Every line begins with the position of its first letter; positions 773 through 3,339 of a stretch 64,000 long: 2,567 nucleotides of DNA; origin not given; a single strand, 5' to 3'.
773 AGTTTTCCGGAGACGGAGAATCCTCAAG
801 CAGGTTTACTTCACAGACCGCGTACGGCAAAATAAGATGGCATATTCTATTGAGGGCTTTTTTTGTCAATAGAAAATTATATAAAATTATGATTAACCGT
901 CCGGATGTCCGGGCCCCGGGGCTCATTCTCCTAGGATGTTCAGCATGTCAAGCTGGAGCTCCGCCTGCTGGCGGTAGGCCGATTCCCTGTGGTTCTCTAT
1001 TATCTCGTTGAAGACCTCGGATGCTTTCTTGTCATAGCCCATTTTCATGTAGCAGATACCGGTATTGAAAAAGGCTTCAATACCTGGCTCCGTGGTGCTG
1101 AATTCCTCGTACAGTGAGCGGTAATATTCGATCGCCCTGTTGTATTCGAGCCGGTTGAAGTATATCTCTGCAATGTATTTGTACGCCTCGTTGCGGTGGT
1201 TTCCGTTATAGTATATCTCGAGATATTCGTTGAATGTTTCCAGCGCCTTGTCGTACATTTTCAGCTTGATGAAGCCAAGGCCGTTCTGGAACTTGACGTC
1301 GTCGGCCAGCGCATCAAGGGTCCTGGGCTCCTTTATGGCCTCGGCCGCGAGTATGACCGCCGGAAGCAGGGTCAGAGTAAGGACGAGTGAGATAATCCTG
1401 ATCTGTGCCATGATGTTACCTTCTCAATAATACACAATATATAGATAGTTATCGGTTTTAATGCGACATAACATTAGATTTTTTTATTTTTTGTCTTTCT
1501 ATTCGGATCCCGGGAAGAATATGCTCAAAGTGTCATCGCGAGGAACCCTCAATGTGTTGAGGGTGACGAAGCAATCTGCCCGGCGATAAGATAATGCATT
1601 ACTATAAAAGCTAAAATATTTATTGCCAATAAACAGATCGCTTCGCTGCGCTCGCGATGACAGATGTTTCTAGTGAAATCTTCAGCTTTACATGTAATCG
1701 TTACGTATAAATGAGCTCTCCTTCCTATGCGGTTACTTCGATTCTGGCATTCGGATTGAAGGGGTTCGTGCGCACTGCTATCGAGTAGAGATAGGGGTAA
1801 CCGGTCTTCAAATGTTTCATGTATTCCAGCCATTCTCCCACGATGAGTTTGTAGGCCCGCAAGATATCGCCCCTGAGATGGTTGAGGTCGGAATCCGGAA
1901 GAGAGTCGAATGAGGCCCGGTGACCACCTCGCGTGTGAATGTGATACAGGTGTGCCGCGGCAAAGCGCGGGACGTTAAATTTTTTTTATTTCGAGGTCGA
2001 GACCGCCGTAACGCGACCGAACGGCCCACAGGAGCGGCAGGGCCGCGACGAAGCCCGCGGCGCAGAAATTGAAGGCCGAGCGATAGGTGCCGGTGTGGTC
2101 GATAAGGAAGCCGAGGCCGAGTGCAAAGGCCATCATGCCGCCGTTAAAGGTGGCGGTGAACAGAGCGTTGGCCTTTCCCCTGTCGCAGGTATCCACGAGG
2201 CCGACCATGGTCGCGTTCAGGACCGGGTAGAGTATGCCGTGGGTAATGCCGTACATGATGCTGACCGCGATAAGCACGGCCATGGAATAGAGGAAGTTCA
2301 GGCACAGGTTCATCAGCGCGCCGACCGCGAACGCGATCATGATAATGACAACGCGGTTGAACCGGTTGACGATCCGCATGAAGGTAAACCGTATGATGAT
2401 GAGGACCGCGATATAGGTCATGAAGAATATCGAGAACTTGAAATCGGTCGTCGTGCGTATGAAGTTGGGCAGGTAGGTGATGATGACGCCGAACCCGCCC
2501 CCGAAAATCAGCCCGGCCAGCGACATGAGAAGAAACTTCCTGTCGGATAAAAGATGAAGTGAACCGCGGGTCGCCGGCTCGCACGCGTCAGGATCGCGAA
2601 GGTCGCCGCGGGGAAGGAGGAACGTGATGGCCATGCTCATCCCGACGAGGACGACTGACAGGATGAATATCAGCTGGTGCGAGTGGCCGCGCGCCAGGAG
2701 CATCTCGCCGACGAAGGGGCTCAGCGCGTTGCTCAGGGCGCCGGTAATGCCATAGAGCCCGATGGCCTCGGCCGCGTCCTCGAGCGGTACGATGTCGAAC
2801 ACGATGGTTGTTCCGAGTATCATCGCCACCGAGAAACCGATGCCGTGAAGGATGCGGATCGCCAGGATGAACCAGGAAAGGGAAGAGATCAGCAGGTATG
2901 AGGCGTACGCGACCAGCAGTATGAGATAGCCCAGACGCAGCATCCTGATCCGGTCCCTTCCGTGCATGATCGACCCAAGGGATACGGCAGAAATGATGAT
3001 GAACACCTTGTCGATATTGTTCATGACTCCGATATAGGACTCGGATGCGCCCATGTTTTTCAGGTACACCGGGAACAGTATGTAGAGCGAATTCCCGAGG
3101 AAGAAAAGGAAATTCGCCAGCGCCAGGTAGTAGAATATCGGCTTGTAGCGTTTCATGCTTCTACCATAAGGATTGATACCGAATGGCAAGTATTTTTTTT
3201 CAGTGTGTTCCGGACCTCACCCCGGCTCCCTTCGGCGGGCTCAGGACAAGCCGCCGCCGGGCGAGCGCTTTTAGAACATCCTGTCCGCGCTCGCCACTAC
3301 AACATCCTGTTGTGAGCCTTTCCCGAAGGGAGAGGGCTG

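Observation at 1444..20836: Strongly over-represented, strand-biased 10-12-mer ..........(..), confined to the first 21 kb and present in both promoters and ORFs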

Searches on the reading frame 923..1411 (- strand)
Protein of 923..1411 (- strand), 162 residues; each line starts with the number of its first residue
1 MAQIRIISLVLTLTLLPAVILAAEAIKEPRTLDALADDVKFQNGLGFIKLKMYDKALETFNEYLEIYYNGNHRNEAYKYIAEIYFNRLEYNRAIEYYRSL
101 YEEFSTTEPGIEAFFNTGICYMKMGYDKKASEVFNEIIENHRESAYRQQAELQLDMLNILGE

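Call 10: search_protein_families(library=pfam, proteins=[window:923-1411:-])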
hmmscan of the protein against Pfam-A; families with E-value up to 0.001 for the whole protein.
window:923-1411:- (162 aa): 6 families
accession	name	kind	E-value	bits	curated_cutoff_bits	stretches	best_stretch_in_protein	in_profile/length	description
PF07719.23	TPR_2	-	1.9e-11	43.6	27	0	112-139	2-29/34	Tetratricopeptide repeat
PF13174.12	TPR_6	-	4.8e-11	43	26.3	0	112-144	1-33/33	Tetratricopeptide repeat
PF00515.34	TPR_1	-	1.7e-08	34.4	27.8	0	75-98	2-25/34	Tetratricopeptide repeat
PF13424.12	TPR_12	-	4e-06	27.4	30.1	1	45-101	9-72/77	Tetratricopeptide repeat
PF13428.12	TPR_14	-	4.4e-06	27.3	23.5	0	75-104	2-31/44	Tetratricopeptide repeat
PF13181.12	TPR_8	-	6.8e-05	23.2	25.7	0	112-139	2-29/34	Tetratricopeptide repeat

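Call 12: find_encoding_contigs(protein=window:923-1411:-, flank=10000, max_places=6)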
Protein window:923-1411:- (162 aa): 1 contig read that carries it; 1 place shown.
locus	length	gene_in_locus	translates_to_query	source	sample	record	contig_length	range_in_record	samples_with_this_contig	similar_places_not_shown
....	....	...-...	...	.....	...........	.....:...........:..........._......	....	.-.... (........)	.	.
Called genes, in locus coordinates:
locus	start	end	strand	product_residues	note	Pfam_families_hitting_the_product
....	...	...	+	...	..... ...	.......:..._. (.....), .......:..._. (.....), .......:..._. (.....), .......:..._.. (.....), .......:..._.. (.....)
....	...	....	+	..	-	?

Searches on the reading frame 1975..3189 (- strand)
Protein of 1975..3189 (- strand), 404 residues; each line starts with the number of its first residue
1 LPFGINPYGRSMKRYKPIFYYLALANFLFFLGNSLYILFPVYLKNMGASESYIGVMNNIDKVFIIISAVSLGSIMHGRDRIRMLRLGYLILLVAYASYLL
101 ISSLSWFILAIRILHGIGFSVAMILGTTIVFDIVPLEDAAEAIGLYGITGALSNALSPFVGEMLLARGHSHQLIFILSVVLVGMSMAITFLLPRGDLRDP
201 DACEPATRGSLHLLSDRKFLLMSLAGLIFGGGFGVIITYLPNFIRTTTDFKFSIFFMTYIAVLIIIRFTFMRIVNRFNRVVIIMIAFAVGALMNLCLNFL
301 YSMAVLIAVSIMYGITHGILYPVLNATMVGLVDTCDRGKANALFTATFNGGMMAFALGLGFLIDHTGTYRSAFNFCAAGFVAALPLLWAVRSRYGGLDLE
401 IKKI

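Call 10: search_protein_families(library=pfam, proteins=[window:1975-3189:-])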
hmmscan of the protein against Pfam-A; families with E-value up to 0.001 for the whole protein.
window:1975-3189:- (404 aa): 3 families
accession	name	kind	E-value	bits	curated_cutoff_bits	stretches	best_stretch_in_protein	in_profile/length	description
PF07690.21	MFS_1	-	1.4e-31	110.2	33.4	2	22-297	1-285/347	Major Facilitator Superfamily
PF12832.13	MFS_1_like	-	2.7e-11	43.6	25.2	2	19-165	215-362/373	MFS_1 like family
PF05977.19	MFS_3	-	0.00015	20.8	27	1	64-390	58-393/524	Transmembrane secretion effector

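Call 62: find_homologous_proteins(query=window:1975-3189:-, max_evalue=1e-40)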
Query window:1975-3189:- (404 aa): 112 proteins with E <= 1e-40 among 8000 candidates.
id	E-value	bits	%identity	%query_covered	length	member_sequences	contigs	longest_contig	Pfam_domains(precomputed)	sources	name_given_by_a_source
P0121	1.3e-246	836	100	97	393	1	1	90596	PF12832.14,PF07690.22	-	-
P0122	1.0e-218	744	85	100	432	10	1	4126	PF12832.14,PF07690.22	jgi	-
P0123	2.5e-217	740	88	96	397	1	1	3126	PF12832.14,PF07690.22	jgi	jgi:MFS family permease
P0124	3.3e-216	736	86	96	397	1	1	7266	PF12832.14,PF07690.22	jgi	jgi:predicted MFS family arabinose efflux permease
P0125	1.3e-215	734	88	97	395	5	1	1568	PF12832.14,PF07690.22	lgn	-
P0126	9.8e-176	603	71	99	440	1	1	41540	PF06779.21,PF05977.20,PF12832.14,PF07690.22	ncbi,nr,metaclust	ncbi:MAG: hypothetical protein A2176_05440 [Spirochaetes bacterium RBG_13_51_14]|nr:MAG: hypothetica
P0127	2.2e-171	589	67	98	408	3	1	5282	PF06779.21,PF12832.14,PF07690.22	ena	-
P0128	1.2e-170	586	71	97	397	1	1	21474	PF06779.21,PF05977.20,PF12832.14,PF07690.22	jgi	jgi:predicted MFS family arabinose efflux permease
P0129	1.1e-168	580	69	97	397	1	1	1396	PF06779.21,PF05977.20,PF12832.14,PF07690.22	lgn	-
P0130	5.1e-168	577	68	97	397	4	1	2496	PF06779.21,PF05977.20,PF12832.14,PF07690.22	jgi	jgi:predicted MFS family arabinose efflux permease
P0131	1.5e-167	576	68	97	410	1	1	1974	PF06779.21,PF12832.14,PF07690.22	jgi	jgi:MFS family permease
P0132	2.9e-167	575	68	97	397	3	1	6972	PF06779.21,PF12832.14,PF07690.22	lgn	-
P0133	1.2e-166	573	68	99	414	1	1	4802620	PF06779.21,PF12832.14,PF07690.22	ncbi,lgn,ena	-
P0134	1.3e-165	570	67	97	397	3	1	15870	PF06779.21,PF05977.20,PF12832.14,PF07690.22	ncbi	-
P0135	7.9e-165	567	68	96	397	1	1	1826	PF06779.21,PF12832.14,PF07690.22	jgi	jgi:predicted MFS family arabinose efflux permease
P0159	6.3e-153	528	65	96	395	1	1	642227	PF06779.21,PF05977.20,PF12832.14,PF07690.22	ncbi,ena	-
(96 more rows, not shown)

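Call 63: find_encoding_contigs(protein=P0133, flank=10000, max_places=2)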
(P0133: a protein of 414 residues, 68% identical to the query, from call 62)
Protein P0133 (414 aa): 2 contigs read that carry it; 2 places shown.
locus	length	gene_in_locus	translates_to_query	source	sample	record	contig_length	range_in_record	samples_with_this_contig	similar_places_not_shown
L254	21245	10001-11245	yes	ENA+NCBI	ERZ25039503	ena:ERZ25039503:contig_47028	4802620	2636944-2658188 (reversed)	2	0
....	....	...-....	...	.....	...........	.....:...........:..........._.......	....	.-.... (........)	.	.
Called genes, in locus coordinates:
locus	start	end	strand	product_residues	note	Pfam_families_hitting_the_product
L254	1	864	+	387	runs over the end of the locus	PF02629:CoA_binding (faint), PF13380:CoA_binding_2, PF13607:Succ_CoA_lig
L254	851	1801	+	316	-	PF13549:ATP-grasp_5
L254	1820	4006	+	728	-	PF08448:PAS_4 (faint), PF13426:PAS_9 (faint), PF00989:PAS (weak), PF07228:SpoIIE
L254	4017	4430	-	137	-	-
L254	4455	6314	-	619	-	PF00005:ABC_tran, PF02463:SMC_N (faint), PF13476:AAA_23 (faint), PF13304:AAA_21 (faint), PF12848:ABC_tran_Xtn, PF00005:ABC_tran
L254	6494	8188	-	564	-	PF08497:Radical_SAM_N, PF04055:Radical_SAM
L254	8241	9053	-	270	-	PF00378:ECH_1, PF16113:ECH_2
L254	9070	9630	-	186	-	PF14512:TM1586_NiRdase (weak), PF00881:Nitroreductase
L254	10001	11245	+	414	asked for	PF12832:MFS_1_like (weak), PF07690:MFS_1, PF06779:MFS_4, PF07690:MFS_1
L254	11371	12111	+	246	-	PF27246:MJ1433_N, PF27232:MJ1433_C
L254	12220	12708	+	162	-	PF00515:TPR_1 (faint), PF07719:TPR_2 (faint), PF13424:TPR_12 (faint), PF13432:TPR_16 (faint), PF13181:TPR_8 (faint), PF14559:TPR_19 (faint), PF13174:TPR_6 (weak)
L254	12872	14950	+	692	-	PF00009:GTP_EFTU, PF22042:EF-G_D2, PF03144:GTP_EFTU_D2, PF14492:EFG_III, PF16658:RF3_C (faint), PF03764:EFG_IV, PF00679:EFG_C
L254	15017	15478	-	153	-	PF01325:Fe_dep_repress, PF13463:HTH_27 (weak), PF02742:Fe_dep_repr_C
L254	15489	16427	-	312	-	PF07719:TPR_2 (faint), PF13174:TPR_6 (faint), PF13428:TPR_14 (faint), PF13432:TPR_16 (faint), PF13525:YfiO (weak)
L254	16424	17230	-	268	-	-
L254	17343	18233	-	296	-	-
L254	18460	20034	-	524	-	PF01973:MptE-like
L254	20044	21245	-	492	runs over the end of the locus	PF08668:HDOD, PF01966:HD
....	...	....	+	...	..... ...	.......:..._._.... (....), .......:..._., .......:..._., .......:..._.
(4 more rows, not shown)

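Call 64: find_encoding_contigs(protein=P0124, flank=10000, max_places=2)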
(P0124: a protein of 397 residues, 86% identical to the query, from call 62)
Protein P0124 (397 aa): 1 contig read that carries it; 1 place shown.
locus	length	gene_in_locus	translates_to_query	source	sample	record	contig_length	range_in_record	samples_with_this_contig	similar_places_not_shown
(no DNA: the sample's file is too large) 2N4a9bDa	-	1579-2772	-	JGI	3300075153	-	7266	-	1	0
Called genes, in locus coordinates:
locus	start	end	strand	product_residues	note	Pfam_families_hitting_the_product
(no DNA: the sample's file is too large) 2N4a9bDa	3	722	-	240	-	?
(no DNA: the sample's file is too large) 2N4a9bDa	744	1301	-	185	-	PF00881:Nitroreductase, PF14512:TM1586_NiRdase (weak)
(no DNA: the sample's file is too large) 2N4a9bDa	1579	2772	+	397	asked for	PF07690:MFS_1, PF12832:MFS_1_like (weak), PF07690:MFS_1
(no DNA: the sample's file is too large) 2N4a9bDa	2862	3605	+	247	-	PF27246:MJ1433_N, PF27232:MJ1433_C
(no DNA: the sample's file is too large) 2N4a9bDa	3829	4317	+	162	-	PF13428:TPR_14 (faint), PF07719:TPR_2 (faint), PF00515:TPR_1 (faint), PF13174:TPR_6 (faint), PF13424:TPR_12 (faint)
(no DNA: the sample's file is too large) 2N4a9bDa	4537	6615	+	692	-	PF00009:GTP_EFTU, PF22042:EF-G_D2, PF03144:GTP_EFTU_D2, PF14492:EFG_III, PF16658:RF3_C (weak), PF03764:EFG_IV, PF00679:EFG_C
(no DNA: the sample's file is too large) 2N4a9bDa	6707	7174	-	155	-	PF01325:Fe_dep_repress, PF13463:HTH_27 (weak), PF02742:Fe_dep_repr_C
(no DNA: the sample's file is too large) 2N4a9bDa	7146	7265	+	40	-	?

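Call 89: find_encoding_contigs(protein=P0159, flank=10000, max_places=1)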
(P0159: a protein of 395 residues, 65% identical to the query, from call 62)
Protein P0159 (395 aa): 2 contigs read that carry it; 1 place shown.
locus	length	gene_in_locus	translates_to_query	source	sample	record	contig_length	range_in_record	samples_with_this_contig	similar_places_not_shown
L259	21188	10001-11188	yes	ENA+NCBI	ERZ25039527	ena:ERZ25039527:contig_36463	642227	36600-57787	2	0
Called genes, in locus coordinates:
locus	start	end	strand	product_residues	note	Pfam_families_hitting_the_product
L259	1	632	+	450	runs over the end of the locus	PF13607:Succ_CoA_lig (weak), PF13549:ATP-grasp_5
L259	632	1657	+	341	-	PF00425:Chorismate_bind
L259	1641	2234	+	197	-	PF01063:Aminotran_4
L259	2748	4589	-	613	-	PF00005:ABC_tran, PF02463:SMC_N (faint), PF13175:AAA_15 (faint), PF13304:AAA_21 (faint), PF12848:ABC_tran_Xtn, PF00005:ABC_tran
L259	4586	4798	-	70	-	-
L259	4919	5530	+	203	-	PF00440:TetR_N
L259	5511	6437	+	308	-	PF12838:Fer4_7 (faint), PF13183:Fer4_8 (faint), PF00037:Fer4 (faint), PF12797:Fer4_2 (faint), PF12837:Fer4_6 (faint), PF14697:Fer4_21 (weak), PF13187:Fer4_9 (weak), PF00881:Nitroreductase, +2 more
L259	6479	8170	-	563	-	PF08497:Radical_SAM_N, PF04055:Radical_SAM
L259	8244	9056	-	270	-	PF00378:ECH_1, PF16113:ECH_2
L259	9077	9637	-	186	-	PF14512:TM1586_NiRdase (faint), PF00881:Nitroreductase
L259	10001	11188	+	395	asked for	PF05977:MFS_3, PF07690:MFS_1, PF12832:MFS_1_like (weak), PF06779:MFS_4, PF12832:MFS_1_like, PF07690:MFS_1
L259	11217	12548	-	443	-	PF01264:Chorismate_synt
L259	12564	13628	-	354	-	PF00704:Glyco_hydro_18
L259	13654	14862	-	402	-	PF00155:Aminotran_1_2, PF01041:DegT_DnrJ_EryC1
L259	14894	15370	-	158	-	PF00731:AIRC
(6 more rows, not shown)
